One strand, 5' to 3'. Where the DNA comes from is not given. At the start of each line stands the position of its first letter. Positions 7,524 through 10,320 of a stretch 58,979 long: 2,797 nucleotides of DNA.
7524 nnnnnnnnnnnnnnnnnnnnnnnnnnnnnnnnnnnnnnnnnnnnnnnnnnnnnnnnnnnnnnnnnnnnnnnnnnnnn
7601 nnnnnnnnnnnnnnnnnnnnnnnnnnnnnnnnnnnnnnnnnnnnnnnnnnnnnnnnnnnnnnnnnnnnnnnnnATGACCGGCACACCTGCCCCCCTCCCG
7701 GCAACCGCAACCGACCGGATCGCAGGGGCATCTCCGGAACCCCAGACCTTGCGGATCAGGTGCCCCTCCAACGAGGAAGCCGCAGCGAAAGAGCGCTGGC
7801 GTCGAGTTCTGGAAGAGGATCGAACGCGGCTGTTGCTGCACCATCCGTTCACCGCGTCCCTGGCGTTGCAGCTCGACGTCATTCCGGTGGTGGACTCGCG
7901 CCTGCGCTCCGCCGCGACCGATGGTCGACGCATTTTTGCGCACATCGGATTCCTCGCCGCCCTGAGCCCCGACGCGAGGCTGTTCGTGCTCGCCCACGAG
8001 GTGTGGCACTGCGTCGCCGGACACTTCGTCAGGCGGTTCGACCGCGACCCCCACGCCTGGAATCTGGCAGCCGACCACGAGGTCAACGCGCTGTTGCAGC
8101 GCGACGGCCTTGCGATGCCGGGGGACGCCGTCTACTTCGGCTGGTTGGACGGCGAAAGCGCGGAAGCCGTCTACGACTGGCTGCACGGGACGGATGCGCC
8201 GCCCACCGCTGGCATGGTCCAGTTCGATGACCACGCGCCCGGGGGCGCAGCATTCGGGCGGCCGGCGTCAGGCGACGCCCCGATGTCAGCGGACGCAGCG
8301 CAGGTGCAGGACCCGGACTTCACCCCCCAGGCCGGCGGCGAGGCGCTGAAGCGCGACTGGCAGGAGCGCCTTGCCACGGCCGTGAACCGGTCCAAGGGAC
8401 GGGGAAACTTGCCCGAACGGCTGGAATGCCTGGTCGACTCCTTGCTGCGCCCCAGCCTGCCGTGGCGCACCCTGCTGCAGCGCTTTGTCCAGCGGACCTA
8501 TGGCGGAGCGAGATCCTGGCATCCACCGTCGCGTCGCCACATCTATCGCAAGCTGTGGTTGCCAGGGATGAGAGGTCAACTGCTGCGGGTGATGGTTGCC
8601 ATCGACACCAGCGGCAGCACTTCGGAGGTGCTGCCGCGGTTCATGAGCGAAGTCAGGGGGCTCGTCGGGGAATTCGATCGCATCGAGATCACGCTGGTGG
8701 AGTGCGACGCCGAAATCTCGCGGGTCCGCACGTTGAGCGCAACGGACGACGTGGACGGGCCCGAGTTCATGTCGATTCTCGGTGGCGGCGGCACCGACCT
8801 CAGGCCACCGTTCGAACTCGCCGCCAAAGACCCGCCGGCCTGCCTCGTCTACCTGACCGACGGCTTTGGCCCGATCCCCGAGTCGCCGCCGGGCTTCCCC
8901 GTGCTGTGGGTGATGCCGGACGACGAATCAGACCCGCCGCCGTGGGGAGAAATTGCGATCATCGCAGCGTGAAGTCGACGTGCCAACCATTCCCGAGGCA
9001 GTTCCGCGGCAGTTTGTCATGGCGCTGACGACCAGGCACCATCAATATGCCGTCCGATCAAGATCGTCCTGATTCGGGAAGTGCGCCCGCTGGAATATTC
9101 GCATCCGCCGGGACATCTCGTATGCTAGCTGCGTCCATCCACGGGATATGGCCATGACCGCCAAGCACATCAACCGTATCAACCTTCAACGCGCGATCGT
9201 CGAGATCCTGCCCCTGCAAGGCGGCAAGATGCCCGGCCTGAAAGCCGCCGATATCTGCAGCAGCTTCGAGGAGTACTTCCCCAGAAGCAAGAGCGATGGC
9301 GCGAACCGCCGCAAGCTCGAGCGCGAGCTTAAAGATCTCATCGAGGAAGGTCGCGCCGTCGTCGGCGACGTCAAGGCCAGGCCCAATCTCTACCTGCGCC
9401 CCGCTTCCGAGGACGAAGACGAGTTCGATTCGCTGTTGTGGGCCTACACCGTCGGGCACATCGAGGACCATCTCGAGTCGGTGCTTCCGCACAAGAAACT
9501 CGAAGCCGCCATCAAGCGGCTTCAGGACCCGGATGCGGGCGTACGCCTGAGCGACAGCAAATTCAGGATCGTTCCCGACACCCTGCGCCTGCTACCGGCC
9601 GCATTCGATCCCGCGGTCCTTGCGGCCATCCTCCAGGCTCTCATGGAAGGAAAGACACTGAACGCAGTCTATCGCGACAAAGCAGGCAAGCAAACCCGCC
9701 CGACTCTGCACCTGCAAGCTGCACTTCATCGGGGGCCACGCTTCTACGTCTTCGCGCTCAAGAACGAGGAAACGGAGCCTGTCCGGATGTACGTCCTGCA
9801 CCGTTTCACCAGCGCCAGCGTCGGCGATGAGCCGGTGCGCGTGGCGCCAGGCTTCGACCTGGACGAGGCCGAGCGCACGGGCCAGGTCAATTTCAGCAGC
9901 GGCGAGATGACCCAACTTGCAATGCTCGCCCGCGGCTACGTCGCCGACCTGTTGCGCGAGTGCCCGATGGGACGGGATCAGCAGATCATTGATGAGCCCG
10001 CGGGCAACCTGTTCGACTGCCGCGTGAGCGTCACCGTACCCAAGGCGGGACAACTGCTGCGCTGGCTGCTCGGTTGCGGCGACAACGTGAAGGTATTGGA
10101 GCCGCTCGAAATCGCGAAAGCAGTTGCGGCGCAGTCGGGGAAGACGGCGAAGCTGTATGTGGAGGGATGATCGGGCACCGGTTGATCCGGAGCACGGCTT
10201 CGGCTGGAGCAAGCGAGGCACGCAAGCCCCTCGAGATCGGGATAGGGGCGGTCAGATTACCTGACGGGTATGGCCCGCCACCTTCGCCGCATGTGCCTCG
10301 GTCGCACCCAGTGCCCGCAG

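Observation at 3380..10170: WYL-flanked three-gene cassette: LRR-like protein, MoxR AAA+, HExxH-vWA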

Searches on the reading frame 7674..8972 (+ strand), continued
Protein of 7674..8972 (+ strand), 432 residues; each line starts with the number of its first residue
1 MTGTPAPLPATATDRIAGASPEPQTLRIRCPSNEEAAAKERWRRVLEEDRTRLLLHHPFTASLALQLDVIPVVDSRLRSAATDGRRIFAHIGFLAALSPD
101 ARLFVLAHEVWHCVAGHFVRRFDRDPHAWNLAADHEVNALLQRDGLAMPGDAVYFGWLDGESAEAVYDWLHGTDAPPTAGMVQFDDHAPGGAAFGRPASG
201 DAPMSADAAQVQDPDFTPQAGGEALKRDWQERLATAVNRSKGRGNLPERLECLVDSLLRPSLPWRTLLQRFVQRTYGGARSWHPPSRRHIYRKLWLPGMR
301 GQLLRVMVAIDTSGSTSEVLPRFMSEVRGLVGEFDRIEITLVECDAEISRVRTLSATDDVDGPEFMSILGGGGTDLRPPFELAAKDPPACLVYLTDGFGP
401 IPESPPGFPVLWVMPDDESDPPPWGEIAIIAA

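Call 61: search_protein_families(library=pfam, proteins=[L020:1925-3847:-, L020:3847-4941:+, L020:4784-6124:+, L020:6105-6659:+, L020:6689-7066:+, L020:12706-16185:+, L023:5266-6939:+, L022:9379-11484:-, L012:11190-13391:+, L007:11345-12298:+], max_evalue=0.001)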
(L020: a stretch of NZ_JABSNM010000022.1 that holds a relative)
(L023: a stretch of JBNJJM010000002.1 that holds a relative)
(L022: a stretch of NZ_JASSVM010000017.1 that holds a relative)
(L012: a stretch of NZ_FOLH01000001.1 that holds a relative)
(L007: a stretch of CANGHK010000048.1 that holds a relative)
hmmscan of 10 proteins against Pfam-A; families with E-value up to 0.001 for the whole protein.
L020:1925-3847:- (640 aa): 0 families

L020:3847-4941:+ (364 aa): 1 family
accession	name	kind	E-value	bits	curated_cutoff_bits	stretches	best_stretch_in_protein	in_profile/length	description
PF02146.23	SIR2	-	3.2e-20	73.3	24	1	108-271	1-152/180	Sir2 family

L020:4784-6124:+ (446 aa): 2 families
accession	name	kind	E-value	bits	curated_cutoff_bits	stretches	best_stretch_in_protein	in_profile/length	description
PF24754.1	MavL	-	5.8e-117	390.6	27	1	95-418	1-324/325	Macrodomain effector MavL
PF16062.10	MavL-like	-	3e-06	26.8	27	1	249-396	268-412/448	ADP-ribosylhydrolase MavL-like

L020:6105-6659:+ (184 aa): 5 families
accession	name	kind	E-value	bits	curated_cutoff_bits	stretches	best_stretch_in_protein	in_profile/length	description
PF22785.1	Tc-R-P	-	8.5e-14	52.4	27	1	41-133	10-101/106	Polymorphic toxin system, DSP-PTPase phosphatase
PF22784.1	PTP-SAK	-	1.5e-10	41.8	27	1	39-147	16-122/153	Swiss Army Knife protein, DSP-PTPase phosphatase domain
PF00782.25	DSPc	-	1.5e-06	28.5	33.5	1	75-160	37-114/133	Dual specificity phosphatase, catalytic domain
PF22741.1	PTP-NADK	-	1.5e-06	28.2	27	1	50-141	44-137/163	DSP-PTPase phosphatase fused to NAD+ Kinase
PF05706.17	CDKN3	-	0.00025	21.2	20.7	1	76-133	99-155/168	Cyclin-dependent kinase inhibitor 3 (CDKN3)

L020:6689-7066:+ (125 aa): 0 families

L020:12706-16185:+ (1159 aa): 4 families
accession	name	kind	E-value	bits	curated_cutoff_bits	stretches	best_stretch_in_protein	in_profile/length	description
PF13514.12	AAA_27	-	1.3e-70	237.6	22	1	3-209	1-206/206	AAA domain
PF02463.25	SMC_N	-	3.2e-09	37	40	1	710-1149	135-210/220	RecF/RecN/SMC N terminal domain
PF13476.12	AAA_23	-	0.00027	22.1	27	0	8-74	2-68/201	AAA domain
PF13555.12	AAA_29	-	0.0005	20.2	27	0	6-54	2-48/61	P-loop containing region of AAA domain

L023:5266-6939:+ (557 aa): 7 families
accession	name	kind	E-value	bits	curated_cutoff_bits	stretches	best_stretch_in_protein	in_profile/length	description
PF00580.27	UvrD-helicase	-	3.8e-11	43.6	23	2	342-392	204-254/271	UvrD/REP helicase N-terminal domain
PF13245.12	AAA_19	-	8.6e-11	42.6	25.1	1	243-391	14-131/134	AAA domain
PF13538.12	UvrD_C_2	-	4.7e-06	26.8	27.4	1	505-546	2-46/52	UvrD-like helicase C-terminal domain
PF09848.15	SLFN-g3_helicase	-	5.7e-06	26.3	24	1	244-362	5-91/354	Schlafen group 3, DNA/RNA helicase domain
PF13604.12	AAA_30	-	5.9e-06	26.6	27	1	243-389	21-128/191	AAA domain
PF13191.12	AAA_16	-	7.2e-05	23.8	32.6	1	243-365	27-134/167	AAA ATPase domain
PF13401.12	AAA_22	-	9.1e-05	23.2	27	1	243-385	8-123/130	AAA domain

L022:9379-11484:- (701 aa): 25 families
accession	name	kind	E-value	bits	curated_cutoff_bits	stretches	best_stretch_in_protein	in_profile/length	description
PF00004.35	AAA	-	6.3e-42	143.6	21.2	2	496-619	1-131/131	ATPase family associated with various cellular activities (AAA)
PF07728.20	AAA_5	-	1.2e-13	51.7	22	2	259-374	1-118/139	AAA domain (dynein-related subfamily)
PF13191.12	AAA_16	-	3.1e-11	44.5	32.6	0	488-532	19-63/167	AAA ATPase domain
PF05496.18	RuvB_N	-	2.1e-09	37.8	27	0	489-560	29-93/159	Holliday junction DNA helicase RuvB P-loop domain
PF13401.12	AAA_22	-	9.2e-08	32.9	27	0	495-519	7-31/130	AAA domain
PF13481.12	AAA_25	-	1.2e-07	32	27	1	256-281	31-57/195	AAA domain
PF06068.19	TIP49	-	1.6e-07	31.3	23.8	0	496-539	53-98/347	TIP49 P-loop domain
PF13671.12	AAA_33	-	1.8e-07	32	27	0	498-550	4-54/143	AAA domain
PF13521.12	AAA_28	-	2.1e-07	31.7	27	0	260-281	2-23/164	AAA domain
PF13479.12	AAA_24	-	4.4e-07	30.4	27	0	258-277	3-22/195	AAA domain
PF13238.12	AAA_18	-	1.3e-06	29.4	29.4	0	497-527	2-25/128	AAA domain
PF00910.28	RNA_helicase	-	1.8e-06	28.8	21.5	0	496-522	1-27/105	RNA helicase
PF24883.2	NPHP3_N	-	1.9e-06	28.6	24.8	0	473-534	4-58/164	Nephrocystin 3, N-terminal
PF01637.24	ATPase_2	-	2.6e-06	27.9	33.2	0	481-518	8-45/225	ATPase domain predominantly from Archaea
PF01078.27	Mg_chelatase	-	5.9e-06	26.3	20.3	0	257-279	22-44/207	Magnesium chelatase, subunit ChlI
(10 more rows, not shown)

L012:11190-13391:+ (733 aa): 23 families
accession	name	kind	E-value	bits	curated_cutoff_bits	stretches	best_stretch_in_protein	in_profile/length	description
PF00004.35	AAA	-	3.9e-40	137.8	21.2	2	524-646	1-129/131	ATPase family associated with various cellular activities (AAA)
PF07728.20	AAA_5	-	3.3e-10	40.6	22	1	524-640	2-139/139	AAA domain (dynein-related subfamily)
PF13401.12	AAA_22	-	3.4e-10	40.8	27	0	274-304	5-33/130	AAA domain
PF13191.12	AAA_16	-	1.3e-09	39.2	32.6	1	256-300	8-50/167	AAA ATPase domain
PF24883.2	NPHP3_N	-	4.6e-09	37.1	24.8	0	273-305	21-53/164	Nephrocystin 3, N-terminal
PF05496.18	RuvB_N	-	2.8e-08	34.1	27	0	262-303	21-62/159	Holliday junction DNA helicase RuvB P-loop domain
PF20720.3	nSTAND3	-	3.7e-08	33.7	27.2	0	524-626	20-110/155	Novel STAND NTPase 3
PF00910.28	RNA_helicase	-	6.1e-08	33.6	21.5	0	524-555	1-32/105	RNA helicase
PF05729.18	NACHT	-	1.5e-07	31.8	26.7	0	277-299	3-25/167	NACHT domain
PF13479.12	AAA_24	-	2.3e-07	31.3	27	0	521-592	2-77/195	AAA domain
PF02367.23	TsaE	-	3.6e-06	27.4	26.6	0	514-555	12-55/128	Threonylcarbamoyl adenosine biosynthesis protein TsaE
PF13238.12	AAA_18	-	5.8e-06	27.2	29.4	0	525-581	2-59/128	AAA domain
PF01078.27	Mg_chelatase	-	1.3e-05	25.1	20.3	0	276-298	24-46/207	Magnesium chelatase, subunit ChlI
PF13671.12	AAA_33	-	2.8e-05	24.9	27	0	525-570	3-46/143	AAA domain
PF13521.12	AAA_28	-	5.7e-05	23.8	27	0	524-572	2-50/164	AAA domain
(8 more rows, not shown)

L007:11345-12298:+ (317 aa): 0 families

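Call 64: predict_structure(alignment_id=A3)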
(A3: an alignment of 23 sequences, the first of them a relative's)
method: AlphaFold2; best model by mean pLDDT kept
length: 432 residues; sequences in the alignment: 23
mean_pLDDT: 76.9   pTM: 0.61
mean pLDDT of the five models: 76.9, 75.2, 75.2, 74.9, 73.6
residues with pLDDT >= 90: 138; 70-90: 156; 50-70: 78; < 50: 60
segments of 3 or more residues with pLDDT < 50: 1-21, 189-205, 277-286, 289-300
pLDDT, mean of each block of 10 residues (from residue 1): 41 43 70 96 96 90 94 92 93 93 95 82 77 93 88 90 89 68 61 45 57 90 78 78 65 66 71 52 45 48 83 78 82 81 89 78 61 82 90 90 86 80 84 68
secondary structure, 60 per line:
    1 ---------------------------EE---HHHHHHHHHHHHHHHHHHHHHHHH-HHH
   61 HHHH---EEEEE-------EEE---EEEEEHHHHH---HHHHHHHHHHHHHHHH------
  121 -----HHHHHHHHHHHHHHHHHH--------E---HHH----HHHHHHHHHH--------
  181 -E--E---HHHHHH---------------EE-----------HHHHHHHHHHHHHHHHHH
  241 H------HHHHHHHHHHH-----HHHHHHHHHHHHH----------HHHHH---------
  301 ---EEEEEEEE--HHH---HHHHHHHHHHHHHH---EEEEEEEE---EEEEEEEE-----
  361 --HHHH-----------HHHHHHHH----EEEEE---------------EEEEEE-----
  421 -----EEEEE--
elements in order: H33-56 H58-64 E68-72 E80-82 E86-90 H91-95 H99-114 H126-143 H163-172 H189-194 H223-241 H248-258 H264-276 H287-291 E304-311 H320-333 E337-344 E348-355 H363-366 H378-385 E390-394 E410-415 E426-430

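Call 72: fold_search(model_id=the predicted structure, library=pdb)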
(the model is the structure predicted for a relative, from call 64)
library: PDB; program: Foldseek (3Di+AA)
matches with E <= 10: 460; with E <= 0.001: 5
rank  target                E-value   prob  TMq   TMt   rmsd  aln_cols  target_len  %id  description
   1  5a8j                  4.3e-04  1.00  0.23  0.27   3.6       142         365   15  Crystal structure of the ArnB paralog VWA2 from Sulfolobus acidocaldarius (released 2016-06-22)
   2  6fpy_B                6.9e-04  1.00  0.20  0.15   5.0       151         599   17  Inter-alpha-inhibitor heavy chain 1, wild type (released 2019-02-27)
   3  6fpy_A                9.3e-04  1.00  0.22  0.16   5.2       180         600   17  Inter-alpha-inhibitor heavy chain 1, wild type (released 2019-02-27)
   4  4jdu                  9.9e-04  1.00  0.21  0.41   6.7       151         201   19  The crystal structure of an aerotolerance-related membrane protein from Bacteroides fragilis NCTC 9343 with multiple mut (released 2013-03-27)
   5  9nfa_A                9.9e-04  0.99  0.24  0.20  17.7       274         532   13  Cryo-EM structure of Ro60/La/minimal misfolded pre-5S rRNA complex with Fab, composite map (released 2026-02-04)
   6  3gxb_A                1.2e-03  1.00  0.26  0.58   3.5       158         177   14  Crystal structure of VWF A2 domain (released 2009-05-05)
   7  3zqk_A                1.3e-03  1.00  0.25  0.53   4.4       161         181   12  Von Willebrand Factor A2 domain with calcium (released 2011-07-27)
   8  9c4f_I                1.6e-03  1.00  0.21  0.42   5.2       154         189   14  Infectious B19V capsid (released 2024-10-16)
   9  3ibs_A                2.2e-03  1.00  0.22  0.43   4.2       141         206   16  Crystal structure of conserved hypothetical protein BatB from Bacteroides thetaiotaomicron (released 2009-08-25)
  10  2i91_B                2.5e-03  0.66  0.24  0.21  22.2       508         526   14  60kDa Ro autoantigen in complex with a fragment of misfolded RNA (released 2006-10-17)
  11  3zqk_B                2.8e-03  1.00  0.26  0.57   3.5       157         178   13  Von Willebrand Factor A2 domain with calcium (released 2011-07-27)
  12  1yvp_B                3.0e-03  0.80  0.23  0.20  20.0       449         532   16  Ro autoantigen complexed with RNAs (released 2005-06-07)
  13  6pyo_A                3.8e-03  1.00  0.21  0.50   4.3       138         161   19  Calcium Activated Chloride Channel Regulator 1 (CLCA1) VWA Domain (released 2020-01-29)
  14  5es4_A                4.8e-03  1.00  0.20  0.09   6.4       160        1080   14  RE-REFINEMENT OF INTEGRIN ALPHAXBETA2 ECTODOMAIN IN THE CLOSED/BENT CONFORMATION (released 2016-03-02)
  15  9das_A                5.4e-03  1.00  0.19  0.28   4.1       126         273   19  Crystal structure of vWFA domain from large adhesion protein of Aeromonas hydrophila (released 2025-05-14)
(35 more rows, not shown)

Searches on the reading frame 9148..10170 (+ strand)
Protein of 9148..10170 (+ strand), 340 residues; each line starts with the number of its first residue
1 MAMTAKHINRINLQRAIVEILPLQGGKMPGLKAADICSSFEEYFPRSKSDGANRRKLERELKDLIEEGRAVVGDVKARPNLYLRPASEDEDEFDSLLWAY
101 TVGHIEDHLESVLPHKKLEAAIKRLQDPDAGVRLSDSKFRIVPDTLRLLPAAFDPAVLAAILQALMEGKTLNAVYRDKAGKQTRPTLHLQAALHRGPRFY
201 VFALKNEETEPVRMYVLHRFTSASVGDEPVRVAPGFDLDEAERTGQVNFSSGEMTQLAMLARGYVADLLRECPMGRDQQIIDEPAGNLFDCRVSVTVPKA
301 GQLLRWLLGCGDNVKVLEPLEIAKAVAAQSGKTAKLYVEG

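Call 5: search_protein_families(library=pfam, proteins=[window:9148-10170:+], max_evalue=0.01)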
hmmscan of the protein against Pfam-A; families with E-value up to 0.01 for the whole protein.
window:9148-10170:+ (340 aa): 2 families
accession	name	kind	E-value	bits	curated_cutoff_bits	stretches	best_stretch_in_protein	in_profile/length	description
PF25583.1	WCX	-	2.1e-09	38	23.9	1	263-329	11-71/76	WCX domain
PF13280.12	WYL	-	4.7e-07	30.2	21.8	1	157-224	2-69/70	WYL domain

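Call 6: search_protein_families(library=padloc, proteins=[window:9148-10170:+], max_evalue=0.01)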
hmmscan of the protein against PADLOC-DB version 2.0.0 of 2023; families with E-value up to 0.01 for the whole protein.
window:9148-10170:+ (340 aa): 3 families
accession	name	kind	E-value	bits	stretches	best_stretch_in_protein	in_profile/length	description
PDLC01652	WYL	-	7.6e-19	66.6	1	151-330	13-158/162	"CAS-I,CAS-II,CAS-III,CAS-IV,CAS-V,CAS-VI; associated_signaling"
PDLC01457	WYL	-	4e-10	37.7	1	16-322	8-229/229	"CAS-I,CAS-II,CAS-III,CAS-IV,CAS-V,CAS-VI; associated_signaling"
PDLC01766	Cas3c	-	8.7e-06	22.2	1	196-337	178-316/1009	-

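Call 7: search_protein_families(library=ncbifam, proteins=[window:9148-10170:+], max_evalue=0.01)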
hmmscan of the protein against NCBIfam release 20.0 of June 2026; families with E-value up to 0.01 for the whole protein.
window:9148-10170:+ (340 aa): 0 families

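Call 92: search_solved_structures(query=window:9148-10170:+, max_evalue=0.01)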
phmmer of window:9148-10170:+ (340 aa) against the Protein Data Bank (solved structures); distinct sequences matched with E-value up to 0.01: 0.
